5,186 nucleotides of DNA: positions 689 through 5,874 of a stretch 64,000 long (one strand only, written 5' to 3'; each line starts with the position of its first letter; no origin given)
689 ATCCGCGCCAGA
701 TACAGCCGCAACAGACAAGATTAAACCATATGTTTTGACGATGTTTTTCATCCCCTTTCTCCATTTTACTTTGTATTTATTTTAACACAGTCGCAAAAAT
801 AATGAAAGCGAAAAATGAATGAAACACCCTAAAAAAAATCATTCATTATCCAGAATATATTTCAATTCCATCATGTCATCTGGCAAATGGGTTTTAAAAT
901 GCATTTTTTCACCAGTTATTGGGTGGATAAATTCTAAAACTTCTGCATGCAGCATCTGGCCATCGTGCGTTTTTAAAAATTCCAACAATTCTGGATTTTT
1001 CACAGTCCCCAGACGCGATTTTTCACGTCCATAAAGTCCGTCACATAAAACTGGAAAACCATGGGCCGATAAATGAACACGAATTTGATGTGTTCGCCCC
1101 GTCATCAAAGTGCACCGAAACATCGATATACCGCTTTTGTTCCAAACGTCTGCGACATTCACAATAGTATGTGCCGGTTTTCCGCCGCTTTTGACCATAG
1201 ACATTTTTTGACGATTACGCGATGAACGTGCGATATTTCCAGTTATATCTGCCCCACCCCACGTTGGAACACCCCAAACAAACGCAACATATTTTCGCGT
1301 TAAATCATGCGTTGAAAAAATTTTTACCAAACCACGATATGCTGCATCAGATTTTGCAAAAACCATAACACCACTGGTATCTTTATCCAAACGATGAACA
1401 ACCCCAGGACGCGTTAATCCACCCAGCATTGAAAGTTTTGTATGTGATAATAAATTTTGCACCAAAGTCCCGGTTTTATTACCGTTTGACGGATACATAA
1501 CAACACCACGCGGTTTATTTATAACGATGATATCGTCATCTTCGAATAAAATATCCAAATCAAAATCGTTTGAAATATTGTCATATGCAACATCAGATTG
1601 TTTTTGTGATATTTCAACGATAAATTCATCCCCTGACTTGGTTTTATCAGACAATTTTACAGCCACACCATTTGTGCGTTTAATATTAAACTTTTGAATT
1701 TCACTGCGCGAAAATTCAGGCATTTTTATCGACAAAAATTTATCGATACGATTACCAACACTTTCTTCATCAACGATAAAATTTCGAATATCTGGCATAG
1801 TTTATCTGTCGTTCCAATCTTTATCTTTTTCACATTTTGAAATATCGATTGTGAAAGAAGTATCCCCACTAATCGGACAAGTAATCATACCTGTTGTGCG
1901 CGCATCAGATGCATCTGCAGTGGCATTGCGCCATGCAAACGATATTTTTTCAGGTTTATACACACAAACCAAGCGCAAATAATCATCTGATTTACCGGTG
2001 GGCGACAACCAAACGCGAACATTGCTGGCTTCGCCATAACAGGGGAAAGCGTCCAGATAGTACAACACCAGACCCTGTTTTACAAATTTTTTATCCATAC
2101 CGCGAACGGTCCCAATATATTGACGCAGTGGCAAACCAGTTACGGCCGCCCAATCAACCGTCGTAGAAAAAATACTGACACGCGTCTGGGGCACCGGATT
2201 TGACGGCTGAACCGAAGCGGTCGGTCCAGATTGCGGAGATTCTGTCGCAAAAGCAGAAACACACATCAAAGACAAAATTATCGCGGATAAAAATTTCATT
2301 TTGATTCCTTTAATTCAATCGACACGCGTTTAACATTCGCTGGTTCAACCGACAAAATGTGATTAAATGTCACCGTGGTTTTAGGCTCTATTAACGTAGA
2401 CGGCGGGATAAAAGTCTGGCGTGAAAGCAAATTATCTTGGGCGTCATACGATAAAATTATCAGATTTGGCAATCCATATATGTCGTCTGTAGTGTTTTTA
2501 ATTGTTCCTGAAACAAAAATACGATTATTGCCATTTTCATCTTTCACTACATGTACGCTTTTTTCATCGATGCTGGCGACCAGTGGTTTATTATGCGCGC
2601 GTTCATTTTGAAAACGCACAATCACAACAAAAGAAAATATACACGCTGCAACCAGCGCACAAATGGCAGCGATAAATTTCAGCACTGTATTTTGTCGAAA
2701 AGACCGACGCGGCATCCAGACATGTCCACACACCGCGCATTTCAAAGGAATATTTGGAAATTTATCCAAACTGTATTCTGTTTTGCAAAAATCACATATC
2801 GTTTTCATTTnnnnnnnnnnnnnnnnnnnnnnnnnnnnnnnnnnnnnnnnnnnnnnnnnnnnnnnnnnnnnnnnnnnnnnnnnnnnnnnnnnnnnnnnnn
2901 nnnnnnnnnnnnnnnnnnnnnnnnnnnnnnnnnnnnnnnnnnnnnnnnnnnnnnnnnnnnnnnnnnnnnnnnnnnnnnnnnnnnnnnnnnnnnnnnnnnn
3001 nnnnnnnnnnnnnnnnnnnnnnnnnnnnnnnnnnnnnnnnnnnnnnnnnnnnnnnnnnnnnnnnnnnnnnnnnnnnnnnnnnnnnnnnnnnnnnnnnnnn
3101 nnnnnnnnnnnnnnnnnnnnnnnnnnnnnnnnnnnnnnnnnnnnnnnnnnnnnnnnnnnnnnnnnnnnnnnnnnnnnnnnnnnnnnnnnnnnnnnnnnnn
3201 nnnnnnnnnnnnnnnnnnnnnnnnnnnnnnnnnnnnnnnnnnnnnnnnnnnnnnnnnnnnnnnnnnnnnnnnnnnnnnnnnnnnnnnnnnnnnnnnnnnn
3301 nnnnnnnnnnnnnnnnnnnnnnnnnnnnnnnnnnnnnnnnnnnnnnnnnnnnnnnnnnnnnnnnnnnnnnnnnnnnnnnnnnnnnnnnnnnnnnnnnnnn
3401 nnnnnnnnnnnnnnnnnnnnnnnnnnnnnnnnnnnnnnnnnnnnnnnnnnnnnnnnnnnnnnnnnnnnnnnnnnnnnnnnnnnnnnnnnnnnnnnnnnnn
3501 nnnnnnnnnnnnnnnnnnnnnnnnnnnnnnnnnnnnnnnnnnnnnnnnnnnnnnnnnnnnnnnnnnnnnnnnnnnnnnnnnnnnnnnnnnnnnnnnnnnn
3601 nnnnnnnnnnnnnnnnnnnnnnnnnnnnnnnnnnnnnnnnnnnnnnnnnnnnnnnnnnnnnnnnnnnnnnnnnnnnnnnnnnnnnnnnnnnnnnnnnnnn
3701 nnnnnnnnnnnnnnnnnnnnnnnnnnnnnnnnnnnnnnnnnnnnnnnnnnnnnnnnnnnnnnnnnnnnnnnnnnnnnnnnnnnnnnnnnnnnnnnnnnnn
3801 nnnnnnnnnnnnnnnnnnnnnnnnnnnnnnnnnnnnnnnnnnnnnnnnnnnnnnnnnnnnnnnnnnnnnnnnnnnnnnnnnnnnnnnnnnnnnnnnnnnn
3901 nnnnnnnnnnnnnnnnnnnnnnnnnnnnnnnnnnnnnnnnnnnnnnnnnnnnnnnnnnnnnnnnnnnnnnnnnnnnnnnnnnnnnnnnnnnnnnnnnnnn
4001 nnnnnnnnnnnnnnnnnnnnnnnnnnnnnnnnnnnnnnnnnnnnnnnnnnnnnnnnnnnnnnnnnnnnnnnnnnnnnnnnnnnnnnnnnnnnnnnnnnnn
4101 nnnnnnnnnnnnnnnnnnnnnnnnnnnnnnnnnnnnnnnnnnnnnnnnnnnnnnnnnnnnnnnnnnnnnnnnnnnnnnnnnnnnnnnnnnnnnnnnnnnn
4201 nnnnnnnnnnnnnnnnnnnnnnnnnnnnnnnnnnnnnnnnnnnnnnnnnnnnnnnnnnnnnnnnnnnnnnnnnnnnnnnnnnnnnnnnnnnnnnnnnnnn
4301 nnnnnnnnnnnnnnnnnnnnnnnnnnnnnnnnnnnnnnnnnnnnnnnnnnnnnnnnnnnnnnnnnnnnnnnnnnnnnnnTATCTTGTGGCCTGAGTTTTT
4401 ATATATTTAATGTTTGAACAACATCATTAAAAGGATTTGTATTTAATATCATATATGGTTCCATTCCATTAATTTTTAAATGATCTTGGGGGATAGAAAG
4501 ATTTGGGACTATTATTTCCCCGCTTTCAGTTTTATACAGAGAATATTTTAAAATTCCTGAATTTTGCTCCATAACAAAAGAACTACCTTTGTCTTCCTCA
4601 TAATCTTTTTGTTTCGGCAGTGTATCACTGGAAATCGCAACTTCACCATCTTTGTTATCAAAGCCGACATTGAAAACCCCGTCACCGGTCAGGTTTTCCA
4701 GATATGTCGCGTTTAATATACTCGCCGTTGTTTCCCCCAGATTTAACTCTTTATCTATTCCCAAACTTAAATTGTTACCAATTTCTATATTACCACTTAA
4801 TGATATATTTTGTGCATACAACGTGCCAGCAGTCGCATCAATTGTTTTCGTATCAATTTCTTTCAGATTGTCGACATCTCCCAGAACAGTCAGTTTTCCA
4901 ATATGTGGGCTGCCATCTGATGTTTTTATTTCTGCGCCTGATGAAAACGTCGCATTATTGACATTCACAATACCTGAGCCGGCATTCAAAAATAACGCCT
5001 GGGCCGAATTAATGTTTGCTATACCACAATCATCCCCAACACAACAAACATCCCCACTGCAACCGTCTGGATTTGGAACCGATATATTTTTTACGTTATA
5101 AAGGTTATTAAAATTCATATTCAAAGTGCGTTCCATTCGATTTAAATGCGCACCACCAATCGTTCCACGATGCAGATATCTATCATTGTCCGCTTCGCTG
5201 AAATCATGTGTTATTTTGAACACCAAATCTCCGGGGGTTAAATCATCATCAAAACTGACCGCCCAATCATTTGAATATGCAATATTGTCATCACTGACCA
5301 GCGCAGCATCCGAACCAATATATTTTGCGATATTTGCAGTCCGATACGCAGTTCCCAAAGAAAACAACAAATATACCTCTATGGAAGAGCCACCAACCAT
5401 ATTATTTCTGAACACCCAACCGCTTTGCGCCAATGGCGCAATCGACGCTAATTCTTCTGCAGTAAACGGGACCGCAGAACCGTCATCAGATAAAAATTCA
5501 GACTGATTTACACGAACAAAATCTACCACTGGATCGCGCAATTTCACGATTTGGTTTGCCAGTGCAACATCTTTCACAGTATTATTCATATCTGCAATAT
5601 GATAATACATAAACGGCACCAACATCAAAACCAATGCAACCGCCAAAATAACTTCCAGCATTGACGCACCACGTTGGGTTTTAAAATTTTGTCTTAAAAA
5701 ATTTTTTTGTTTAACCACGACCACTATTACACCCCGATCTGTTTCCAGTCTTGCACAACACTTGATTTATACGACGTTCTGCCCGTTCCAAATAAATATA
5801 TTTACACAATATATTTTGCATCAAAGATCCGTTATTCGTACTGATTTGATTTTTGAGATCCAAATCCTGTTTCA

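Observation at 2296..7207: Operon of three paralogous giant prepilin-type (modular-pilin-like) proteins with no filament machinery nearby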

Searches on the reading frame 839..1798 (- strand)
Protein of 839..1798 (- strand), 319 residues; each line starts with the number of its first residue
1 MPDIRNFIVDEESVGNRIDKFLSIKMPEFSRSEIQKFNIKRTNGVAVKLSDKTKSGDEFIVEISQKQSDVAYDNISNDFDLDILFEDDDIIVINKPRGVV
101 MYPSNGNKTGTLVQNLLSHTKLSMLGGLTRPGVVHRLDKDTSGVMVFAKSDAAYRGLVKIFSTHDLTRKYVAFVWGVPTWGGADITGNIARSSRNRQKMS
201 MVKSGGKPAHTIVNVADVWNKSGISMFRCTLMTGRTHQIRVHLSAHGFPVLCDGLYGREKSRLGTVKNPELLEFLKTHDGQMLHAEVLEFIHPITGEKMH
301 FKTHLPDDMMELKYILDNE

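Call 3: search_protein_families(library=pfam, proteins=[window:839-1798:-], max_evalue=1)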
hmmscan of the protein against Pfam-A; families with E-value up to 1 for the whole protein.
window:839-1798:- (319 aa): 2 families
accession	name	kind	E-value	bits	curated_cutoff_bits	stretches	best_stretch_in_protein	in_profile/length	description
PF00849.27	PseudoU_synth_2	-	1.4e-27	97.2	26.8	1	89-245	1-152/152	RNA pseudouridylate synthase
PF17899.6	Peptidase_M61_N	-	0.16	12.4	23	1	33-114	48-126/168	Peptidase M61 N-terminal domain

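Call 4: search_protein_families(library=ncbifam, proteins=[window:839-1798:-], max_evalue=1)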
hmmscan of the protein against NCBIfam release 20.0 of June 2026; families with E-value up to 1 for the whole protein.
window:839-1798:- (319 aa): 8 families
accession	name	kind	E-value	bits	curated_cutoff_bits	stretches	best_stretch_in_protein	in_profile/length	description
TIGR00005.1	rluA_subfam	subfamily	2.4e-72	243.8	192.7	1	12-312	2-293/298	RluA family pseudouridine synthase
NF008385.0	PRK11180.1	equivalog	2.3e-66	224.4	351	1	8-316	10-312/325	23S rRNA pseudouridine(1911/1915/1917) synthase RluD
NF008249.0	PRK11025.1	equivalog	5.8e-34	117.4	378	1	5-312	9-309/317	23S rRNA pseudouridine(955/2504/2580) synthase RluC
NF007543.0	PRK10158.1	equivalog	5e-28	98.3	286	1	77-303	10-215/219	bifunctional tRNA pseudouridine(32) synthase/23S rRNA pseudouridine(746) synthase RluA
TIGR01621.1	RluA-like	hypoth_equivalog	2e-23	82.8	222.3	1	81-261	2-171/217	TIGR01621 family pseudouridine synthase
NF008321.0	PRK11112.1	equivalog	1e-22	80.7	328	1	81-311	2-229/257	tRNA pseudouridine(65) synthase TruC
TIGR00093.1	TIGR00093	subfamily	3e-05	23.8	109.3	1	94-251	1-136/161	pseudouridine synthase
NF045741.1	MPN162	equivalog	0.0057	16.1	400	1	47-127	68-154/313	MPN162 family protein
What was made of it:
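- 839..1798 (-): rluD (RluA-family 23S rRNA pseudouridine synthase), the last gene of the co-directional run. TIGR00005 E 2.4e-72 (call 4).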

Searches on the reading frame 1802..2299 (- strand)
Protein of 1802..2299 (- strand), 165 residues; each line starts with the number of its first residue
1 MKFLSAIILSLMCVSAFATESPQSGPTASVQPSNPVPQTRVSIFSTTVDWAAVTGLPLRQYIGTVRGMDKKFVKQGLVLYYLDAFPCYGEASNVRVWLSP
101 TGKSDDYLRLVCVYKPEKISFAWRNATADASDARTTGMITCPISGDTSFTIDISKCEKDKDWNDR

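Call 3: search_protein_families(library=pfam, proteins=[window:1802-2299:-], max_evalue=1)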
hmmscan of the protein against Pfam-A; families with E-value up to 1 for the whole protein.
window:1802-2299:- (165 aa): 0 families

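Call 4: search_protein_families(library=ncbifam, proteins=[window:1802-2299:-], max_evalue=1)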
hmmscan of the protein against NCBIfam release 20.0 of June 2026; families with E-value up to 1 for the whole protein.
window:1802-2299:- (165 aa): 0 families

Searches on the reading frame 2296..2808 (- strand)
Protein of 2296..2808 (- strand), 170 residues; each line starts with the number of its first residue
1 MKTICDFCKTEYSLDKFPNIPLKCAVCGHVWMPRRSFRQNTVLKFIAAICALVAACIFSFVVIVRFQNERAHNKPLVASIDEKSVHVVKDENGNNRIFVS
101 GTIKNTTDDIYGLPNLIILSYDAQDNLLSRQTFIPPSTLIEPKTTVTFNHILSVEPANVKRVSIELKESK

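Call 3: search_protein_families(library=pfam, proteins=[window:2296-2808:-], max_evalue=1)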
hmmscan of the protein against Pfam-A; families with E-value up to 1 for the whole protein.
window:2296-2808:- (170 aa): 5 families
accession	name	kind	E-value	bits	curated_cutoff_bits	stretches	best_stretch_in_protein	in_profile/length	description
PF13717.11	Zn_ribbon_4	-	0.0011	19.2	30.3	1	1-31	1-35/36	zinc-ribbon domain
PF12869.13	tRNA_anti-like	-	0.036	14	23.5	0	48-84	7-43/146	tRNA_anti-like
PF11906.13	DUF3426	-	0.045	14.3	27.7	1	83-149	55-130/147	Protein of unknown function (DUF3426)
PF14023.12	Bestrophin-like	-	0.21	11.5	32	1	29-68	16-55/232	Bestrophin-like domain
PF24866.1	DUF7732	-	0.23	12.1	27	1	82-107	100-125/125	Domain of unknown function (DUF7732)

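Call 4: search_protein_families(library=ncbifam, proteins=[window:2296-2808:-], max_evalue=1)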
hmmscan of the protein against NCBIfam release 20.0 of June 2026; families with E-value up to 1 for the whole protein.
window:2296-2808:- (170 aa): 4 families
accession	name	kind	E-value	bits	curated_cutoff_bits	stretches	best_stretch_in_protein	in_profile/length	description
NF038353.1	FxLYD_dom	domain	2.7e-06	27.2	23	1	96-165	3-70/71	FxLYD domain-containing protein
TIGR02098.1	MJ0042_CXXC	domain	0.0064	16.2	20.9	1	23-32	27-36/38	MJ0042-type zinc finger domain-containing protein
TIGR04398.1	SLAP_DUP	domain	0.064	13.3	28.5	1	91-158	44-111/125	SLAP domain-containing protein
NF001606.0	PRK00398.1-3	equivalog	0.11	12.3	72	1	5-29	5-27/44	DNA-directed RNA polymerase subunit P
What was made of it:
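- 2296..2808 (-): ZitP-like bitopic protein of 170 aa: an N-terminal CxxC...CxxC zinc ribbon, a transmembrane helix, and a periplasmic FxLYD/DUF3426-like domain. Its start codon follows 2 nt after C's stop codon. Pfam Zn_ribbon_4 (E 1e-3) and DUF3426 (E 0.045) are both below threshold (calls 3, 4).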

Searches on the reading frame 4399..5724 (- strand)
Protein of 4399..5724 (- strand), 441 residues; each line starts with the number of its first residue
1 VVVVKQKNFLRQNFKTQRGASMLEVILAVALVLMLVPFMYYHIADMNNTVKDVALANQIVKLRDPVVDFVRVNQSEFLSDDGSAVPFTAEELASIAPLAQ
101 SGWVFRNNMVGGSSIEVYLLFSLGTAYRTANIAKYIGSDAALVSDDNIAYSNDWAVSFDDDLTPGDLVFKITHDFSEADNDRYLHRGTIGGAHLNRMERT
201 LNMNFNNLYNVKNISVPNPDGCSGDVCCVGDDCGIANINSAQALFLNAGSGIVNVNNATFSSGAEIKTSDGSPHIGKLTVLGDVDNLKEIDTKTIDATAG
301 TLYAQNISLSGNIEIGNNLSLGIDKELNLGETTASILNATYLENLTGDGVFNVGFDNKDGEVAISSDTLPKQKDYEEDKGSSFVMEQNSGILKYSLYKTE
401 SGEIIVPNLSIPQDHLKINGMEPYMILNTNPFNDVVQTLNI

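Call 3: search_protein_families(library=pfam, proteins=[window:4399-5724:-], max_evalue=1)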
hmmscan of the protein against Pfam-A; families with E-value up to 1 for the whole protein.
window:4399-5724:- (441 aa): 2 families
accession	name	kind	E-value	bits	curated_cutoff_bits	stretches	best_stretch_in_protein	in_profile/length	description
PF06129.17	Chordopox_G3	-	0.06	14.5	22.3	1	22-80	2-59/108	Chordopoxvirus G3 protein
PF21191.3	CvfB_1st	-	0.21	11.9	27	1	349-376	14-40/62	CvfB first S1-like domain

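Call 4: search_protein_families(library=ncbifam, proteins=[window:4399-5724:-], max_evalue=1)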
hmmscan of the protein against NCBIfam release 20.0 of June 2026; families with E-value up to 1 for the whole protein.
window:4399-5724:- (441 aa): 1 family
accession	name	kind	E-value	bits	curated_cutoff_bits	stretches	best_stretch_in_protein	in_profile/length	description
NF007660.0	PRK10332.1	equivalog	0.087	13.3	86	1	12-39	3-30/107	prepilin-type N-terminal cleavage/methylation domain-containing protein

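Call 59: find_homologous_proteins(query=window:4399-5724:-)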
Query window:4399-5724:- (441 aa): 13 proteins with E <= 0.001 among 7322 candidates.
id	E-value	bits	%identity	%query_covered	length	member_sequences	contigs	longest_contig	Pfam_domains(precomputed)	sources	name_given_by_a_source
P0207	2.2e-267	905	94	100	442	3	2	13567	-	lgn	-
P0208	4.9e-243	824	88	100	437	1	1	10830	-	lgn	-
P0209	6.8e-219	745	77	100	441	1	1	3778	-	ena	-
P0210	2.5e-184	631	68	96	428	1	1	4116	-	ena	-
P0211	6.2e-153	528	64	95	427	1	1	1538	-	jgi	jgi:hypothetical protein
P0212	4.8e-69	251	49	64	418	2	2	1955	-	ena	-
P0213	3.8e-68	248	44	79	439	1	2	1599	-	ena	-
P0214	3.1e-58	216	41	73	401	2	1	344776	-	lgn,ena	-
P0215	1.0e-55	207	38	80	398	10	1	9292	-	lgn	-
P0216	2.5e-55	206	42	69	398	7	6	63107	-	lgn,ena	-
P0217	2.8e-55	206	43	65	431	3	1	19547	-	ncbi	-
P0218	8.9e-55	204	43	69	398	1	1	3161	-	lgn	-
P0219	3.4e-53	199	39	73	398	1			-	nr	nr:hypothetical protein [Candidatus Enterousia merdequi]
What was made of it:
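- Tried and rejected: Homolog search for B. The word-indexed search returned only 13 proteins (call 59), too few for a separate model of B.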
